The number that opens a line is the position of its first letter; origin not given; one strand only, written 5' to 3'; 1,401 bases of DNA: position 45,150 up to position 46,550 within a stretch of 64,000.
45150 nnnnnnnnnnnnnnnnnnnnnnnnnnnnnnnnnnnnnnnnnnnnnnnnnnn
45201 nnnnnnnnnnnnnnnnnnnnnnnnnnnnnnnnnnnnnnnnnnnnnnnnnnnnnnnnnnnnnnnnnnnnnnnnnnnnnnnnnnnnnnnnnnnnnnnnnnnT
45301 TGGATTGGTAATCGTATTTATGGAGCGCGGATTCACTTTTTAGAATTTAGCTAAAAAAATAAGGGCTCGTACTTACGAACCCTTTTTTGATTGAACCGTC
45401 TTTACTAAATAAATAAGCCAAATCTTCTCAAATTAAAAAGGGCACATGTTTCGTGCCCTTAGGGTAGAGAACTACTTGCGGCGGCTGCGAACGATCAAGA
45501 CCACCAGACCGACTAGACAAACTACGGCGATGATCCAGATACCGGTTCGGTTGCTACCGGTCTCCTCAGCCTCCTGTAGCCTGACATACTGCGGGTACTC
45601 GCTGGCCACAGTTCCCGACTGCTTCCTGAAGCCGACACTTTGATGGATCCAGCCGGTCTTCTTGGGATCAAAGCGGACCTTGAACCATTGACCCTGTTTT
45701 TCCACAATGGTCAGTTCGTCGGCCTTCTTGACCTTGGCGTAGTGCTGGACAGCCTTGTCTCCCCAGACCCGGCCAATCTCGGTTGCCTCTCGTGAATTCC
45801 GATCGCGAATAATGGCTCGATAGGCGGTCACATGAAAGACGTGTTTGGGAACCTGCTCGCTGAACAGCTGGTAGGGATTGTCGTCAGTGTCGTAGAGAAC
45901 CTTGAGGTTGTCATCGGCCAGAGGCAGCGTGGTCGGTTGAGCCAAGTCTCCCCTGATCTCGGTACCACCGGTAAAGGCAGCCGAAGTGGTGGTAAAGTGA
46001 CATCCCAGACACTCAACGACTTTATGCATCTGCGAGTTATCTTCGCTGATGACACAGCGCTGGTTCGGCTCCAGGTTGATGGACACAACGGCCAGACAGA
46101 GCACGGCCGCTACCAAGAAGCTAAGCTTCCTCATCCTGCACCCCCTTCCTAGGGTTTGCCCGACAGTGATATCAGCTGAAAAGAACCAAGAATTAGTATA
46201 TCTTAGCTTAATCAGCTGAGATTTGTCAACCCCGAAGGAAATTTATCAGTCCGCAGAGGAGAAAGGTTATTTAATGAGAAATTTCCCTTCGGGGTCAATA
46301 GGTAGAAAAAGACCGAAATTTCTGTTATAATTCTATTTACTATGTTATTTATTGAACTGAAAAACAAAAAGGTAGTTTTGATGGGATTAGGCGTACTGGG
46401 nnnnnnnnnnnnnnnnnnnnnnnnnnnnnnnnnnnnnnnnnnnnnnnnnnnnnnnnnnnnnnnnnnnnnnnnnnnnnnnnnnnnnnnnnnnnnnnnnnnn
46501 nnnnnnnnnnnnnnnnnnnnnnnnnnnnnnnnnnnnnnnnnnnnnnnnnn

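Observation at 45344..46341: Second GC-rich insertion splits the conserved mraY-murD junction of the dcw cluster with an antisense secreted CxxCH/SH3b protein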

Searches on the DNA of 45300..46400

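Call 92: search_rna_families(source=window, start=45300, end=46400, threshold=evalue, max_evalue=1)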
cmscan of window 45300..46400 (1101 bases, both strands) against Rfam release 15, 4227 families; matches with E-value up to 1: 2.
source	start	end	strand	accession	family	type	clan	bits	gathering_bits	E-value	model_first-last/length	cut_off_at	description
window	45333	45461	-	RF04310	nqrA-II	Cis-reg;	-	22.2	55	0.51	1-174/174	no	nqrA-II ncRNA motif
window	46155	46238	-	RF00747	mir-283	Gene; miRNA;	CL00094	21.1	50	0.42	1-98/98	no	mir-283 microRNA precursor family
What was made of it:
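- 46229..46295 (.): Lineage-specific long inverted repeat between the divergent promoters. It overlaps the -35 element. No Rfam match was found (call 92).
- Tried and rejected: It gave only sub-threshold noise for the hairpins (call 92).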
